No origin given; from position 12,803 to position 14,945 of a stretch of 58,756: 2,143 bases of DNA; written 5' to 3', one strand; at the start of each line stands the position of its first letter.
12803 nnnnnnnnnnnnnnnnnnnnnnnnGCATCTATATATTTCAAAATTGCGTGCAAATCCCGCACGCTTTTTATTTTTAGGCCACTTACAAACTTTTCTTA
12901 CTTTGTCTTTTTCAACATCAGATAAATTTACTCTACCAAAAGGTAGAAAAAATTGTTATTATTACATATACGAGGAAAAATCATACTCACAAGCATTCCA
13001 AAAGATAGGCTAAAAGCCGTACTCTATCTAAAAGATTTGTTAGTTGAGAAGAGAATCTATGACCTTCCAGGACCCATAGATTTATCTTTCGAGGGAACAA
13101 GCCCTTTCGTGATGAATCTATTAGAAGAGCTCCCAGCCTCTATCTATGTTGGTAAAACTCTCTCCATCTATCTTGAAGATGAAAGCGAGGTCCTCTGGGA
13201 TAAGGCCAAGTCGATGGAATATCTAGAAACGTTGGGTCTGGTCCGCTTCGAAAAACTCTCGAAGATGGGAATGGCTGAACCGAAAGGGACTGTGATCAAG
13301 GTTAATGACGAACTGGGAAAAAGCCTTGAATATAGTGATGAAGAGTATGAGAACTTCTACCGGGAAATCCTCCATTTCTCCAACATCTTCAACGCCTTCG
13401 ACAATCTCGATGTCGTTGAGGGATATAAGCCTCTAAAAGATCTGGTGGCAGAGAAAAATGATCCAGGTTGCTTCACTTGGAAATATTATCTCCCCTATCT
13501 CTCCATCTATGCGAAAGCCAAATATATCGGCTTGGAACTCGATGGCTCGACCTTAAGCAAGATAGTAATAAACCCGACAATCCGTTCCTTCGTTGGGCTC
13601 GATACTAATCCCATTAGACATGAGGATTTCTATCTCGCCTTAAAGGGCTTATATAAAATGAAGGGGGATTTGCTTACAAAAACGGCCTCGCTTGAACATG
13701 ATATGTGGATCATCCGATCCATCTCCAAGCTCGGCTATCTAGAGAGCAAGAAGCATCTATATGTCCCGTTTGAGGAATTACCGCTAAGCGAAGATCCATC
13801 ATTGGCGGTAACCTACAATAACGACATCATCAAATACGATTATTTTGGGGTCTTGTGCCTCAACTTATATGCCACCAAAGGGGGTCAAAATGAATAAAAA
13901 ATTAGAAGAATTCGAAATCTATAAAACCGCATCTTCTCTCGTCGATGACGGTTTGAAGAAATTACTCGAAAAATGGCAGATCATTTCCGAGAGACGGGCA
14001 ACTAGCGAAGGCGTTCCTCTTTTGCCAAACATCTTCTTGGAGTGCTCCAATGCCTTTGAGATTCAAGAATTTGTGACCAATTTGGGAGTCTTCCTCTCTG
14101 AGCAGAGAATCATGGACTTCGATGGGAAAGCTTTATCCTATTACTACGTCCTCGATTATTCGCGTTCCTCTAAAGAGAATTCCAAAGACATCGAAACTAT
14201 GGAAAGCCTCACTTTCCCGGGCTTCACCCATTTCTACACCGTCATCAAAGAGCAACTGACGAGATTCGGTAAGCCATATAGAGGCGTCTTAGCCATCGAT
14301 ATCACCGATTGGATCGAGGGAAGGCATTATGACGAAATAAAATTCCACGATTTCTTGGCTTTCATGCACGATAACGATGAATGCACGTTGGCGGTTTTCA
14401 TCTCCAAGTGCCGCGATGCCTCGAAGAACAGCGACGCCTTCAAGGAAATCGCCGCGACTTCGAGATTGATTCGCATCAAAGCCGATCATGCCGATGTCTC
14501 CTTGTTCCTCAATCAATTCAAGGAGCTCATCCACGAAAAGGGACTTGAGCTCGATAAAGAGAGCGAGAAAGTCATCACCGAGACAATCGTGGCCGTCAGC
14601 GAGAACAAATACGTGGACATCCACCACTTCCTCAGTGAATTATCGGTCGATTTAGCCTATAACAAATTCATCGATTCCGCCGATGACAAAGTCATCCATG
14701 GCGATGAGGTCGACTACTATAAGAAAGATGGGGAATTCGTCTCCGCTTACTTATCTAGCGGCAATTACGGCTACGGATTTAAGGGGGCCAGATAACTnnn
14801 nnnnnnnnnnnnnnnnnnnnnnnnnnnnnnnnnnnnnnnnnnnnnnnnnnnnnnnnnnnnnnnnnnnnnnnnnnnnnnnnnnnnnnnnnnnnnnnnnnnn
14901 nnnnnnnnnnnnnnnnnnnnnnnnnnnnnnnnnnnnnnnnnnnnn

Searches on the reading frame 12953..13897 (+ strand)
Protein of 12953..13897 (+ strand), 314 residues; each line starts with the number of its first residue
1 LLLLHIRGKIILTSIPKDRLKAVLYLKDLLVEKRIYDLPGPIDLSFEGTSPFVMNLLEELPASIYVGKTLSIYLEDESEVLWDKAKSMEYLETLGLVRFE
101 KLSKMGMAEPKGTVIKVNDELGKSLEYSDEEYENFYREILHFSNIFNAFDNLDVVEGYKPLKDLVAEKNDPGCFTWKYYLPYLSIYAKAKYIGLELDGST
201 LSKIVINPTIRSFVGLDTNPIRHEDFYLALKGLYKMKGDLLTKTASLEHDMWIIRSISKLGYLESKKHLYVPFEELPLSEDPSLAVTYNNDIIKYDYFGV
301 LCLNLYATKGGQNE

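Call 6: search_protein_families(library=pfam, proteins=[window:12953-13897:+], max_evalue=0.01)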
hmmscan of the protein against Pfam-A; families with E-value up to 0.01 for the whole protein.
window:12953-13897:+ (314 aa): 0 families

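Call 7: search_protein_families(library=padloc, proteins=[window:12953-13897:+], max_evalue=0.01)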
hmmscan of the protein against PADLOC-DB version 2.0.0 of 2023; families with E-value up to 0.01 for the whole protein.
window:12953-13897:+ (314 aa): 0 families

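Call 8: search_protein_families(library=ncbifam, proteins=[window:12953-13897:+], max_evalue=0.01)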
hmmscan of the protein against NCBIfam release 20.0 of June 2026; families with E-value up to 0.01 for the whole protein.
window:12953-13897:+ (314 aa): 0 families

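Call 80: search_solved_structures(query=window:12953-13897:+, max_evalue=10)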
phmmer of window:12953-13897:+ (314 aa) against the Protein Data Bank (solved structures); distinct sequences matched with E-value up to 10: 2.
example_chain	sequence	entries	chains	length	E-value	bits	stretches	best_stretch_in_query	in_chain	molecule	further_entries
1ci7_A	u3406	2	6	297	0.74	12.2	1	52-100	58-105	PROTEIN (THYMIDYLATE SYNTHASE) | THYMIDYLATE SYNTHASE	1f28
3lhx_A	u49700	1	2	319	1.9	10.8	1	102-172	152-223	Ketodeoxygluconokinase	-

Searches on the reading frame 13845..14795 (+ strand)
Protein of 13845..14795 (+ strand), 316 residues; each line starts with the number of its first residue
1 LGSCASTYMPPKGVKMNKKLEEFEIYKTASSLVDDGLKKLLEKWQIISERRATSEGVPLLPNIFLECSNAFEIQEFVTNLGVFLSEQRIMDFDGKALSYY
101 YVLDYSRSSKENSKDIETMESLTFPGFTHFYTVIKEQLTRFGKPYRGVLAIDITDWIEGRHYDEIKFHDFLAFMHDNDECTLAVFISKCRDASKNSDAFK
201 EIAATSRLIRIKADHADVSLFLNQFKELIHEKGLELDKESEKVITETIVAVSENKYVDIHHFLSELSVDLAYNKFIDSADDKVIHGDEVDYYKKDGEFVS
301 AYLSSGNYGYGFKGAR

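Call 6: search_protein_families(library=pfam, proteins=[window:13845-14795:+], max_evalue=0.01)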
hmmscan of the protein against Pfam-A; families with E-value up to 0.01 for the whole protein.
window:13845-14795:+ (316 aa): 0 families

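Call 7: search_protein_families(library=padloc, proteins=[window:13845-14795:+], max_evalue=0.01)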
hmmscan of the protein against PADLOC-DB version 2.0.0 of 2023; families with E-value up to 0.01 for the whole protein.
window:13845-14795:+ (316 aa): 0 families

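Call 8: search_protein_families(library=ncbifam, proteins=[window:13845-14795:+], max_evalue=0.01)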
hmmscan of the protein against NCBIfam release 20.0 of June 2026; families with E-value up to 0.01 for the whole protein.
window:13845-14795:+ (316 aa): 0 families

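Call 30: search_solved_structures(query=A2, max_evalue=1, show_alignments=2)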
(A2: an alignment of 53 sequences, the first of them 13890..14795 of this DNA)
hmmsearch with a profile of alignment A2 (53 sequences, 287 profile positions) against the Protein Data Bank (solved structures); distinct sequences matched with E-value up to 1: 4.
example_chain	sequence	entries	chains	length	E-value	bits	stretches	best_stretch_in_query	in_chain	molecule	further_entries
3zuh_A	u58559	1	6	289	0.036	16.7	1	137-234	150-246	PROTEIN CBBX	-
3syk_A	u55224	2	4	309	0.042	16.5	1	137-234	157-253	Protein CbbX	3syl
11aa_p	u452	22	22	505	0.37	13.3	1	131-173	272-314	ATP-dependent RNA helicase HAS1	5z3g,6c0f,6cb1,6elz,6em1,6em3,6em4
3myf_A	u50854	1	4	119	0.47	13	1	182-239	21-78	Sensor protein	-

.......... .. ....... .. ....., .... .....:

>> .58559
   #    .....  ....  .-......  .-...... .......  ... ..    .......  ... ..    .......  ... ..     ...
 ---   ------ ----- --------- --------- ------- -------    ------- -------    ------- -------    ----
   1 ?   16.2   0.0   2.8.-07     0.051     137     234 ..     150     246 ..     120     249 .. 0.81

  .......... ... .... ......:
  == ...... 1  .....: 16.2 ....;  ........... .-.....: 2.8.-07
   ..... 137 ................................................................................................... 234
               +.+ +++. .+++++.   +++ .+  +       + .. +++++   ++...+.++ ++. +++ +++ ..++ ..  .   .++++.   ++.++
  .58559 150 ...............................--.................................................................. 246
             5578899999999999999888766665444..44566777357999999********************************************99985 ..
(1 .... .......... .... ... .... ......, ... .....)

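Call 31: search_protein_families(library=pfam, alignment_id=A2, max_evalue=0.1)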
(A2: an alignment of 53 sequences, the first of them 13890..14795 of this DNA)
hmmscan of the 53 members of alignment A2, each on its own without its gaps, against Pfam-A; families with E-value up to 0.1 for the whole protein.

A. member 1, window:13890-14795:+ (301 aa): 1 family
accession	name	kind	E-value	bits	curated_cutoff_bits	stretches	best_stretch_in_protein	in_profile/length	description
PF09014.16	Sushi_2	-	0.085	13.2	22.1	0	260-288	22-50/88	Beta-2-glycoprotein-1 fifth domain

B. families by the number of members that match (of 53 scanned): 27 families (the first 25 are shown)
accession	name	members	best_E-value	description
PF07693.20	KAP_NTPase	4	0.00067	KAP family P-loop domain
PF13401.12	AAA_22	3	0.00026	AAA domain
PF00566.25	RabGAP-TBC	2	0.025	Rab-GTPase-TBC domain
PF25015.1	RBD_AKAP-17A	1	0.0071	AKAP-17A-like, RNA-binding domain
PF08083.16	PROCN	1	0.013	PROCN (NUC071) domain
PF18977.5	DUF5713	1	0.019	Family of unknown function (DUF5713)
PF07728.20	AAA_5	1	0.03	AAA domain (dynein-related subfamily)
PF14497.11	GST_C_3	1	0.035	Glutathione S-transferase, C-terminal domain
PF22139.1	XPD_arch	1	0.035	DNA repair helicase XPD, arch domain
PF20195.4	DUF6558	1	0.044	Phage tail protein N-terminal domain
PF05941.18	Chordopox_A20R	1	0.045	Chordopoxvirus A20R protein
PF22128.2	Alp7A_like_C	1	0.046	Alp7A C-terminal domain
PF04822.18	Takusan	1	0.053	Takusan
PF19448.4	DUF5986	1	0.053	Family of unknown function (DUF5986)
PF14011.11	ESX-1_EspG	1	0.06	EspG family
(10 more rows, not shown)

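Call 35: find_homologous_proteins(query=window:13890-14795:+)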
Query window:13890-14795:+ (301 aa): 1 proteins with E <= 0.001 among 806 candidates.
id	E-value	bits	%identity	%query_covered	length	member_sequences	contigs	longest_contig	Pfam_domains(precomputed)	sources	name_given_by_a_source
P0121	4.7e-196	668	100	100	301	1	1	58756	-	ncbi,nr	ncbi:MAG: hypothetical protein K5694_03445 [Bacilli bacterium]|nr:hypothetical protein [Bacilli bact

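Call 36: find_homologous_proteins(query=A2)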
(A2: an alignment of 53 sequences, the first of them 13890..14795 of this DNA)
Query A2 (53 sequences) (301 aa, profile of the alignment): 3 proteins with E <= 0.001 among 7362 candidates.
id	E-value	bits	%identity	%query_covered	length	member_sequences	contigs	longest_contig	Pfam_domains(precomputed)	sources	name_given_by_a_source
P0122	4.2e-110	386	23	92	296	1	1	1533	-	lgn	-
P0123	3.3e-87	311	19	88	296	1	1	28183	-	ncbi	-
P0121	9.7e-63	230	100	100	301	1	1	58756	-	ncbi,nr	ncbi:MAG: hypothetical protein K5694_03445 [Bacilli bacterium]|nr:hypothetical protein [Bacilli bact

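Call 54: predict_structure(alignment_id=A3)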
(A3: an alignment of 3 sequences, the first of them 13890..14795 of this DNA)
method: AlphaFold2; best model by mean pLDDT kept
length: 301 residues; sequences in the alignment: 3
mean_pLDDT: 68.2   pTM: 0.57
mean pLDDT of the five models: 68.2, 67.1, 58.4, 51.2, 44.1
residues with pLDDT >= 90: 20; 70-90: 161; 50-70: 65; < 50: 55
segments of 3 or more residues with pLDDT < 50: 1-17, 91-114, 292-301
pLDDT, mean of each block of 10 residues (from residue 1): 31 47 72 64 71 66 80 75 64 36 31 52 57 81 76 73 72 80 80 71 76 90 92 78 79 85 73 84 78 36 29
secondary structure, 60 per line:
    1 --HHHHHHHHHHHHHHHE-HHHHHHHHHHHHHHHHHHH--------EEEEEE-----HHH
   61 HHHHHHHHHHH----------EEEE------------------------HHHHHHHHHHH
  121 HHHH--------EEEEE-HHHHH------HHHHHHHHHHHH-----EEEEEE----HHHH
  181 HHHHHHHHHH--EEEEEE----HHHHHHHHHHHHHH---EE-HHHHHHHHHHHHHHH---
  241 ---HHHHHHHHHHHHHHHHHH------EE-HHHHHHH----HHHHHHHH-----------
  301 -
elements in order: H3-17 H20-38 E47-52 H58-71 E82-85 H110-124 E133-137 H139-143 H150-161 E167-172 H177-190 E193-198 H203-216 H223-237 H244-261 H271-277 H282-289

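Call 61: fold_search(model_id=the predicted structure, library=pdb)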
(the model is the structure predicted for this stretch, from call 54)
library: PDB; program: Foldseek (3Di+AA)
matches with E <= 10: 957; with E <= 0.001: 55
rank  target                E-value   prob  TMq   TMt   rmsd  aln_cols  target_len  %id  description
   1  3syl_B                5.5e-06  1.00  0.53  0.56   5.1       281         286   11  Crystal structure of the AAA+ protein CbbX, native structure (released 2011-11-09)
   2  3zuh_A                5.8e-06  1.00  0.49  0.51   6.1       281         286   11  Negative stain EM Map of the AAA protein CbbX, a red-type Rubisco activase from R. sphaeroides (released 2011-11-09)
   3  3syk_A                8.7e-06  1.00  0.54  0.55   6.1       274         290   10  Crystal structure of the AAA+ protein CbbX, selenomethionine structure (released 2011-11-09)
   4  3syk_B                9.8e-06  1.00  0.51  0.53   6.2       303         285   11  Crystal structure of the AAA+ protein CbbX, selenomethionine structure (released 2011-11-09)
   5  1iqp_A                2.6e-05  1.00  0.42  0.39   6.9       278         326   12  Crystal Structure of the Clamp Loader Small Subunit from Pyrococcus furiosus (released 2001-09-19)
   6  6k0r_G                1.2e-04  1.00  0.34  0.34  10.1       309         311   10  Ruvbl1-Ruvbl2 with truncated domain II in complex with phosphorylated Cordycepin (released 2020-05-06)
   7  2chg_B                1.3e-04  1.00  0.42  0.52   8.0       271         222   11  Replication Factor C domains 1 and 2 (released 2006-06-06)
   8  7st9_B                1.4e-04  1.00  0.40  0.39   7.2       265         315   10  Open state of Rad24-RFC:9-1-1 bound to a 5' ss/dsDNA junction (released 2022-03-23)
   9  2chg_A                1.9e-04  1.00  0.43  0.53   6.7       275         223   11  Replication Factor C domains 1 and 2 (released 2006-06-06)
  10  2chg_C                1.9e-04  1.00  0.41  0.52   6.9       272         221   11  Replication Factor C domains 1 and 2 (released 2006-06-06)
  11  8ui7_D                1.9e-04  1.00  0.39  0.36   7.9       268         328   12  Cryo-EM map of human clmap-clamp loader ATAD5-RFC-gapped PCNA complex in intermediate state 3 (released 2024-05-29)
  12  8dr1_B                2.0e-04  1.00  0.38  0.37   7.8       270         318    9  Consensus closed state of RFC:PCNA bound to a 3' ss/dsDNA junction (DNA2) (released 2022-08-17)
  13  8thb_C                2.1e-04  1.00  0.46  0.43   7.1       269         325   11  Structure of the Saccharomyces cerevisiae PCNA clamp unloader Elg1-RFC complex (released 2024-05-22)
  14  7thj_B                2.3e-04  1.00  0.40  0.38   8.3       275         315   11  Structure of the yeast clamp loader (Replication Factor C RFC) bound to the sliding clamp (Proliferating Cell Nuclear  (released 2022-02-16)
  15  2c9o_C                2.6e-04  1.00  0.25  0.25   8.2       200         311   13  3D Structure of the human RuvB-like helicase RuvBL1 (released 2006-10-23)
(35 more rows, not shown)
